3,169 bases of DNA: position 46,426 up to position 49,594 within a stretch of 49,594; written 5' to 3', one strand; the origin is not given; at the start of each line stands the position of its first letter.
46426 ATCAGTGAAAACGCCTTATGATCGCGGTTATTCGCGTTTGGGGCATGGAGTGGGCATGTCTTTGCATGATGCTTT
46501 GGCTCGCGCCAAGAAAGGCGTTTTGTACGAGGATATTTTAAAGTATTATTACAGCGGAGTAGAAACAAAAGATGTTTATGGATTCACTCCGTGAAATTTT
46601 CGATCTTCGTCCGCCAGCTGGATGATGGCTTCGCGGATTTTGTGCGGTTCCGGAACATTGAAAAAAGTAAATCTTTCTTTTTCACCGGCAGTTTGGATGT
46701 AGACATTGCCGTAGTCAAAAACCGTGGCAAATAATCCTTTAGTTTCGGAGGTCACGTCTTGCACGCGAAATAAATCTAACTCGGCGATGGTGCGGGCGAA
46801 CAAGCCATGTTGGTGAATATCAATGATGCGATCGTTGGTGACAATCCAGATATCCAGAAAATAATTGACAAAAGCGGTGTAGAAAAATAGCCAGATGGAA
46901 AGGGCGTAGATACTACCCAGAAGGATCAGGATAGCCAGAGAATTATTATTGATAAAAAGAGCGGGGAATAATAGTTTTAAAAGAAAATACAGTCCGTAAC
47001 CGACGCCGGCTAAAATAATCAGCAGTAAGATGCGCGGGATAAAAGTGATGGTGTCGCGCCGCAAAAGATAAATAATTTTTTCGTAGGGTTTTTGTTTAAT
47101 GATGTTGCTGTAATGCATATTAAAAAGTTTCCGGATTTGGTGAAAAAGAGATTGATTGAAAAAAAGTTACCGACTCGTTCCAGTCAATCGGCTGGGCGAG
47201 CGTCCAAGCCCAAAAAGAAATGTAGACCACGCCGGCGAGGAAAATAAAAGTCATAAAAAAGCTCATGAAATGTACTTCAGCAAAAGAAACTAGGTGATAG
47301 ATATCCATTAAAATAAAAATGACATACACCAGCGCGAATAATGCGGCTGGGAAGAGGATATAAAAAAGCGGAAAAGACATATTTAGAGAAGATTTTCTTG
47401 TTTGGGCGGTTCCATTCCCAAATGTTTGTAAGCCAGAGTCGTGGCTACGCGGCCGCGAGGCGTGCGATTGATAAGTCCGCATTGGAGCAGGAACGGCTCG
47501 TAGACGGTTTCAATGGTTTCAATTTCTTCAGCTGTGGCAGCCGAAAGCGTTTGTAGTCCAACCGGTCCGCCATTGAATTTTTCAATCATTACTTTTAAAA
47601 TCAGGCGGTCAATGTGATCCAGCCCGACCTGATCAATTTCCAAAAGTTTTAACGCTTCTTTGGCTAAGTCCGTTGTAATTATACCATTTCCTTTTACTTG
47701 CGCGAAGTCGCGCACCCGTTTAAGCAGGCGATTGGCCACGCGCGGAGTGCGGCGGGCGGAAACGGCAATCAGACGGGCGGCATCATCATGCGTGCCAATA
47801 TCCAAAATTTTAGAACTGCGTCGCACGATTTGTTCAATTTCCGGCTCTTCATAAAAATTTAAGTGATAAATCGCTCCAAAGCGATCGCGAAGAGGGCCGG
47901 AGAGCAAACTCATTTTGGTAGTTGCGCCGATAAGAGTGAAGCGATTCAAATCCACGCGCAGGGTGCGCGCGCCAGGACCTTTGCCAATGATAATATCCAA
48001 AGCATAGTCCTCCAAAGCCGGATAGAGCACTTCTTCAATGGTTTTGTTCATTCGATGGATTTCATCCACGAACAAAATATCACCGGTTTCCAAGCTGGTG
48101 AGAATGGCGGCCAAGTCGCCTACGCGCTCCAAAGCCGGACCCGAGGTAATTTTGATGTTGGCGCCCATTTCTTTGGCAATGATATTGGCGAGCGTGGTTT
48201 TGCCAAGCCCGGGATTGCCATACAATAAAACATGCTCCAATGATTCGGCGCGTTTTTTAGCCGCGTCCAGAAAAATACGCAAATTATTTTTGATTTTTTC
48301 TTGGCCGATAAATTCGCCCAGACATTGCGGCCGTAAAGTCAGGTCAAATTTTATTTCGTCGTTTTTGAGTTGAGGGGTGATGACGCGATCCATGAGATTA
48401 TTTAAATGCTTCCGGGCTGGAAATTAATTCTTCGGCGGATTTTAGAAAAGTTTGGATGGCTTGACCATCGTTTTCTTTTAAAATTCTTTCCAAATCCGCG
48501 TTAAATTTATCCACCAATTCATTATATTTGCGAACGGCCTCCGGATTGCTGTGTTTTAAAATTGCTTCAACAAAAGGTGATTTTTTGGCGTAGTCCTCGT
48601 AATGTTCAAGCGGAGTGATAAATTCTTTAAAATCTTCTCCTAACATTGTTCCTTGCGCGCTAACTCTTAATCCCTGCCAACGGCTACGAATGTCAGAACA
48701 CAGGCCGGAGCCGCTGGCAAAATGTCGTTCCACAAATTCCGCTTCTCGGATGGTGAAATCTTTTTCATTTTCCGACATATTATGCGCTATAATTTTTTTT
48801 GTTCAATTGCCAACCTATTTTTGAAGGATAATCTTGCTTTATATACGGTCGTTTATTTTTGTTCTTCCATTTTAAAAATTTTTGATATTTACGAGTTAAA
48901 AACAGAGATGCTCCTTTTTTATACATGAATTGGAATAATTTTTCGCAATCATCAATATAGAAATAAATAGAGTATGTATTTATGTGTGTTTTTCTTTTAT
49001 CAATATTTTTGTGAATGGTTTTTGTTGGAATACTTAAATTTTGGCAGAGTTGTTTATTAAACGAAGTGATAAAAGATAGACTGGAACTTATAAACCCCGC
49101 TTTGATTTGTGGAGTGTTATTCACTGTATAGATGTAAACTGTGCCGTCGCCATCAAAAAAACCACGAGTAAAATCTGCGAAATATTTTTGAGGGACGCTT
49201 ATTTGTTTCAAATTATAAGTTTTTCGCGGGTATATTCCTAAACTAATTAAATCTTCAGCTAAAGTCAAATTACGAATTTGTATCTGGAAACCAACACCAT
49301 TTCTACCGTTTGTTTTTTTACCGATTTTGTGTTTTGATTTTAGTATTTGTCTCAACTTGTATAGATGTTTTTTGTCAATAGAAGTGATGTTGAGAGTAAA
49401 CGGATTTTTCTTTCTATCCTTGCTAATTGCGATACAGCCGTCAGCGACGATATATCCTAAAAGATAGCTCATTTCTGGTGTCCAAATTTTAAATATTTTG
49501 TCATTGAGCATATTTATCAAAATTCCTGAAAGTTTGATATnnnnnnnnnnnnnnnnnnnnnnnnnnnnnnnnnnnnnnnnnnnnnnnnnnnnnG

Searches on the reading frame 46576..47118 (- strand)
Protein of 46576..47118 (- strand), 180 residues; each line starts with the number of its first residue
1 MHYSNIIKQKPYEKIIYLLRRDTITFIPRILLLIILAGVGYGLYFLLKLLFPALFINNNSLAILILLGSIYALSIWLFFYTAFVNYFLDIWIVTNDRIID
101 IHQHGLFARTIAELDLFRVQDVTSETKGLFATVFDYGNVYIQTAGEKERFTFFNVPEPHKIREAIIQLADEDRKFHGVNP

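Call 109: search_protein_families(library=pfam, proteins=[window:46576-47118:-], max_evalue=0.001)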
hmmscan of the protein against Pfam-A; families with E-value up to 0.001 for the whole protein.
window:46576-47118:- (180 aa): 1 family
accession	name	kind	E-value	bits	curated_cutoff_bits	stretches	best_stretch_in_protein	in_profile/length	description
PF03703.20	bPH_2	-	2.6e-08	34.4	22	1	91-165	6-78/78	Bacterial PH domain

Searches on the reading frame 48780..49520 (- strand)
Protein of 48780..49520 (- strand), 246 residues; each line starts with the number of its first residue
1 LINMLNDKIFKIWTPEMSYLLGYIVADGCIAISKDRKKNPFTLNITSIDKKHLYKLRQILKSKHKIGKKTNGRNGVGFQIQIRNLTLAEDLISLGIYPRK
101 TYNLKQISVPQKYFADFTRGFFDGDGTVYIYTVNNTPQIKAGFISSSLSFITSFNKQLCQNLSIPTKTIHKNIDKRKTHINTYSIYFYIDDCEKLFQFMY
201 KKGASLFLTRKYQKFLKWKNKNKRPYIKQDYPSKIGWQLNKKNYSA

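Call 109: search_protein_families(library=pfam, proteins=[window:48780-49520:-], max_evalue=0.001)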
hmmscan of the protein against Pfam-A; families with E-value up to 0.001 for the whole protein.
window:48780-49520:- (246 aa): 2 families
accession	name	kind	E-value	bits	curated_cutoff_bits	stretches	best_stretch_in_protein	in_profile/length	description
PF14528.11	LAGLIDADG_3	-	4e-10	40.3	22.5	1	16-63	3-45/82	LAGLIDADG-like domain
PF00961.24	LAGLIDADG_1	-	1.3e-08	36.1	23.1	1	120-220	3-100/102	LAGLIDADG endonuclease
